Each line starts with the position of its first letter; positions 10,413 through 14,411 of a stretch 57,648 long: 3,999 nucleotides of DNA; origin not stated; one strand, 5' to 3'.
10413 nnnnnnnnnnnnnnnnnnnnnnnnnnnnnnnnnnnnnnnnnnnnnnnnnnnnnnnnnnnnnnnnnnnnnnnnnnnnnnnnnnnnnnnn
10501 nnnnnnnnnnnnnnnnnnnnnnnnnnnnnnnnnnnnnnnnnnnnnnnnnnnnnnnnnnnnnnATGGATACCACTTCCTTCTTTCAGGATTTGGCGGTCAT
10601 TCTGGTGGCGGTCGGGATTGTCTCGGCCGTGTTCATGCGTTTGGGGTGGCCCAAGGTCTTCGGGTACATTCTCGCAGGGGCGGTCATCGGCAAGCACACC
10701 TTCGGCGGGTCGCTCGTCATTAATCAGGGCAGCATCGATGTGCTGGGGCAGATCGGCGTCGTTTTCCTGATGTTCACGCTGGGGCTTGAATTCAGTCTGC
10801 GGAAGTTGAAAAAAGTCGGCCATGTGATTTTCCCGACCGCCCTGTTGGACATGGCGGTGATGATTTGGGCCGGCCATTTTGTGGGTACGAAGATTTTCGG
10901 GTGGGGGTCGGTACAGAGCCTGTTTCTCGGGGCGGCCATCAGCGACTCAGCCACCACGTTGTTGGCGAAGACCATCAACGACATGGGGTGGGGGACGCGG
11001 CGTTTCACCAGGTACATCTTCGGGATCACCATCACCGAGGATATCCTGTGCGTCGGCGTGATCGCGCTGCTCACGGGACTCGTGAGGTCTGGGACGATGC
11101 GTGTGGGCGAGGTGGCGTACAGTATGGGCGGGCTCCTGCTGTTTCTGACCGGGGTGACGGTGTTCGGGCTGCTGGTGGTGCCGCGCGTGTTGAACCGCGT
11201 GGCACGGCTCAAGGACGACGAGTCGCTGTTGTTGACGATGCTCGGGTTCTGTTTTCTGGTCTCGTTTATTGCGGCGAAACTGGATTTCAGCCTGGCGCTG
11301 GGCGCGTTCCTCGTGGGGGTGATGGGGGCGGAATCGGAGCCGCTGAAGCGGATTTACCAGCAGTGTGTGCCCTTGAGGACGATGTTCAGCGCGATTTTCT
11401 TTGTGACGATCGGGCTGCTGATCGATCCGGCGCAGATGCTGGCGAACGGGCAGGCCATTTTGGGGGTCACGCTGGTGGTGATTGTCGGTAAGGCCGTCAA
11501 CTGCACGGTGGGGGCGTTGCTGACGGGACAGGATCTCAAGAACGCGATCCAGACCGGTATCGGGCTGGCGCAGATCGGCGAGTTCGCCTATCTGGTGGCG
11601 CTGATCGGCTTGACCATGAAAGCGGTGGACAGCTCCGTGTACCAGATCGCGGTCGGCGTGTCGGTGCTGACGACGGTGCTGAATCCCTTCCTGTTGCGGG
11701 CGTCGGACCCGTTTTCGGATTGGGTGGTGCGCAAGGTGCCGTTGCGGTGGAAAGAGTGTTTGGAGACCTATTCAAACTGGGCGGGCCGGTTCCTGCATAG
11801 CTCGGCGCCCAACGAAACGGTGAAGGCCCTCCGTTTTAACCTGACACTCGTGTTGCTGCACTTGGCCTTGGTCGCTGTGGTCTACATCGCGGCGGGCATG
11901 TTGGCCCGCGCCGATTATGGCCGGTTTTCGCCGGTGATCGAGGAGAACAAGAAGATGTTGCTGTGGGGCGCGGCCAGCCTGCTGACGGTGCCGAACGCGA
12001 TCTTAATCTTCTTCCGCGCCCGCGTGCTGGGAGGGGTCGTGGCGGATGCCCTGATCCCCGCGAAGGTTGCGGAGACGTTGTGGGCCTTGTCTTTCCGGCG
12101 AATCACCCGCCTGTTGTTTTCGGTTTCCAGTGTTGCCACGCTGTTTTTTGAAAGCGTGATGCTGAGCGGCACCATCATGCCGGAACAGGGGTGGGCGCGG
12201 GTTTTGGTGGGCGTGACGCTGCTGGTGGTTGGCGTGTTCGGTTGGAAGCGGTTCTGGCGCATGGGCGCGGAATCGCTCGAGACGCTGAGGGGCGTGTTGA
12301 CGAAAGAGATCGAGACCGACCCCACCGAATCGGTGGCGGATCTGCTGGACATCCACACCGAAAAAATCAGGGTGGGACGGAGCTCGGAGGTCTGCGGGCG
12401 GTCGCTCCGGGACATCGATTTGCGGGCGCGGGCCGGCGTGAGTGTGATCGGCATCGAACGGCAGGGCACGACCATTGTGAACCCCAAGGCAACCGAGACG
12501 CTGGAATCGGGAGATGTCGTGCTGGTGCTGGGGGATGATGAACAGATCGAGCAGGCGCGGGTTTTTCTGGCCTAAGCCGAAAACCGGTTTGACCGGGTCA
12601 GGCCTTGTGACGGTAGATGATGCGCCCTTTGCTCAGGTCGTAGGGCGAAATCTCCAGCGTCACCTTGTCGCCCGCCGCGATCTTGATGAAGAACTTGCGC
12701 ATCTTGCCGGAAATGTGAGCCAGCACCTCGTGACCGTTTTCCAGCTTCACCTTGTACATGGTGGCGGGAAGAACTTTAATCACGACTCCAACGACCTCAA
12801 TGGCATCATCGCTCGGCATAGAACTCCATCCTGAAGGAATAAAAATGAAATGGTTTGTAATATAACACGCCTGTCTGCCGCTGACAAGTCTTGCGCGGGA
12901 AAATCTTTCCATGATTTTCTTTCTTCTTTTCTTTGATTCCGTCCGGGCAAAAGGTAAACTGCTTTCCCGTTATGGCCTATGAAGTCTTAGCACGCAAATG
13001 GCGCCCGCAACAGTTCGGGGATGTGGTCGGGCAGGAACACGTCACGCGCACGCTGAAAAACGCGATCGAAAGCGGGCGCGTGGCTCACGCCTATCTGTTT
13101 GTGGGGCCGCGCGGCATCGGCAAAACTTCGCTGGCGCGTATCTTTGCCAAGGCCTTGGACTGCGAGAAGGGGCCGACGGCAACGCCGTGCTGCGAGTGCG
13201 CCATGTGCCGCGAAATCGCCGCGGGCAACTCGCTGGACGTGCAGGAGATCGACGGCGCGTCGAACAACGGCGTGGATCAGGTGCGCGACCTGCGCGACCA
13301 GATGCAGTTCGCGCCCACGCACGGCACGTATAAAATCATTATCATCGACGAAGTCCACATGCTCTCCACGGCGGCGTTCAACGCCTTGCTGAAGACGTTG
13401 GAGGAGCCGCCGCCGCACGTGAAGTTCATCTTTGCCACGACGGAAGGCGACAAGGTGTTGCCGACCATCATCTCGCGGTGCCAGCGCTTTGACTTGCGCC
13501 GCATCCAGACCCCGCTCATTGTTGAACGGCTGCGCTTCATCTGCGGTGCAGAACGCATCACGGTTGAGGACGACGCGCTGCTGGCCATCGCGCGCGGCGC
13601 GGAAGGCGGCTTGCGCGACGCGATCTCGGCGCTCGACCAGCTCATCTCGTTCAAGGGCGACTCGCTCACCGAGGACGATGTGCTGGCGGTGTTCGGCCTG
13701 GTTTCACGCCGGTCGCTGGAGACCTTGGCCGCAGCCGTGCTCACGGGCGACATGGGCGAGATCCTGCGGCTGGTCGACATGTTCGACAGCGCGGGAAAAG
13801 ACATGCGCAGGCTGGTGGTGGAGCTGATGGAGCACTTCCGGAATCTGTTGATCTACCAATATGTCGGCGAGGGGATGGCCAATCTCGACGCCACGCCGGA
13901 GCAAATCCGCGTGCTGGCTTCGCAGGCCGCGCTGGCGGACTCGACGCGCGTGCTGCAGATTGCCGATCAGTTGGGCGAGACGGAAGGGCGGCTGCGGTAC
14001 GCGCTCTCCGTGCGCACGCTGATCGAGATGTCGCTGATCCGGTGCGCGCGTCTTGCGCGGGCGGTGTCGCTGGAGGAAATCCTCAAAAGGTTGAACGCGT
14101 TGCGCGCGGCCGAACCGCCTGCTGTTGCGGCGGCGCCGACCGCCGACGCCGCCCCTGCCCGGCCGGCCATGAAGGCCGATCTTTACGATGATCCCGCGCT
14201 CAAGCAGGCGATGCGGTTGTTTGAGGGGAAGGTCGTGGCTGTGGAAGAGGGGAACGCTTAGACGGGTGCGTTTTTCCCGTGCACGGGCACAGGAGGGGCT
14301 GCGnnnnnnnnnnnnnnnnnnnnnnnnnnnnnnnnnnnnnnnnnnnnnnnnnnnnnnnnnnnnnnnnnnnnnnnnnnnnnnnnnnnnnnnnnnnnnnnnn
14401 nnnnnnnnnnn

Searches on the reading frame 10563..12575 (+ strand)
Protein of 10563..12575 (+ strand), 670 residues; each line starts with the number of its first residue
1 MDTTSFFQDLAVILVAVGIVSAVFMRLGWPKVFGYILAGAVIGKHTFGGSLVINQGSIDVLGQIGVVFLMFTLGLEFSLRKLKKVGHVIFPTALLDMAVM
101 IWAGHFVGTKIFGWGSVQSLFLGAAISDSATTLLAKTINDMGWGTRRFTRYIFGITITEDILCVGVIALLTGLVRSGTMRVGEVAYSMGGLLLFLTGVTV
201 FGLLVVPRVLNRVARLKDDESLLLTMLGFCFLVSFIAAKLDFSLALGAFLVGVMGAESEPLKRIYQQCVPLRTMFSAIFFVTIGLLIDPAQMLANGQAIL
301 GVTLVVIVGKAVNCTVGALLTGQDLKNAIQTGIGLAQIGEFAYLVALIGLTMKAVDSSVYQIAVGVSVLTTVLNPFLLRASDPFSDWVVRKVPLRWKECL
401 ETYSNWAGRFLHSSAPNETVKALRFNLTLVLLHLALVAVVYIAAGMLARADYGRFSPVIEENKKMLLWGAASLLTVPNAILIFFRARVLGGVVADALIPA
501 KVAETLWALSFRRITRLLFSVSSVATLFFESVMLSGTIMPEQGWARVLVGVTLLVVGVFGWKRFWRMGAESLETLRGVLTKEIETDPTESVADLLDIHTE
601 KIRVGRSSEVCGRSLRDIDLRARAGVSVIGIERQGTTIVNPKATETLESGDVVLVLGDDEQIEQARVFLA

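Call 59: search_protein_families(library=pfam, proteins=[window:10563-12575:+], max_evalue=0.00001)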
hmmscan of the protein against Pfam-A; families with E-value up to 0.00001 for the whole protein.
window:10563-12575:+ (670 aa): 2 families
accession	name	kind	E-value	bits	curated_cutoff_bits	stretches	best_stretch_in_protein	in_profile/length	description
PF00999.27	Na_H_Exchanger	-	9.8e-52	176.5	26.2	1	15-378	4-369/375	Sodium/hydrogen exchanger, transmembrane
PF02080.26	TrkA_C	-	4.2e-15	55.8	27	1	602-669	4-70/71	TrkA-C domain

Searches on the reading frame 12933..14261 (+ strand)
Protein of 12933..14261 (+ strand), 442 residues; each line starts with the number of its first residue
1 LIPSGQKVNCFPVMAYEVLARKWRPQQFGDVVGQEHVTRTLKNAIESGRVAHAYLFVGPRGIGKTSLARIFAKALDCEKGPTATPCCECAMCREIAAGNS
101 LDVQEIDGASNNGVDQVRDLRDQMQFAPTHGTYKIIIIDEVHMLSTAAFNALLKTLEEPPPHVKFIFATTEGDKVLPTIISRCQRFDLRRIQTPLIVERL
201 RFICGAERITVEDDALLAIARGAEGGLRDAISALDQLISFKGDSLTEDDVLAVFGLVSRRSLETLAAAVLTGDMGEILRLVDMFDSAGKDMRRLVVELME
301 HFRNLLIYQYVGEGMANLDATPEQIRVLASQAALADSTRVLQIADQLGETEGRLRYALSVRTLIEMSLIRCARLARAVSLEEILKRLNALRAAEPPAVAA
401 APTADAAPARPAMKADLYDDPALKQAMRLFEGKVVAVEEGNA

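Call 59: search_protein_families(library=pfam, proteins=[window:12933-14261:+], max_evalue=0.00001)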
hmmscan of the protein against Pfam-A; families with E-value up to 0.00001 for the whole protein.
window:12933-14261:+ (442 aa): 9 families
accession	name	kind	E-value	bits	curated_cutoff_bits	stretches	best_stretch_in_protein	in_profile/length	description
PF13177.12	DNA_pol3_delta2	-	1.9e-47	161.7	27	1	33-191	1-160/161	DNA polymerase III, delta subunit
PF00004.35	AAA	-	9.8e-14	52.4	21.2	1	54-187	1-124/131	ATPase family associated with various cellular activities (AAA)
PF12169.13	DNA_pol3_gamma3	-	1.5e-12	47.9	24.4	1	246-387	2-143/143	DNA polymerase III subunits gamma and tau domain III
PF22608.2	DNAX_ATPase_lid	-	1.5e-12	47.6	27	1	196-240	2-46/49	DNA polymerase III clamp loader subunit, ATPase lid domain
PF05496.18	RuvB_N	-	1e-09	38.8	27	1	24-89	2-71/159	Holliday junction DNA helicase RuvB P-loop domain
PF07728.20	AAA_5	-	1.4e-07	32.1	22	1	55-158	3-92/139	AAA domain (dynein-related subfamily)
PF13401.12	AAA_22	-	5.9e-07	30.3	27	1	54-170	8-123/130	AAA domain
PF13191.12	AAA_16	-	1.5e-06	29.3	32.6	0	31-160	2-160/167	AAA ATPase domain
PF21960.2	RCF1-5-like_lid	-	9e-06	26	27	0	199-233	2-37/43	RCF1/5-like, AAA+ ATPase lid domain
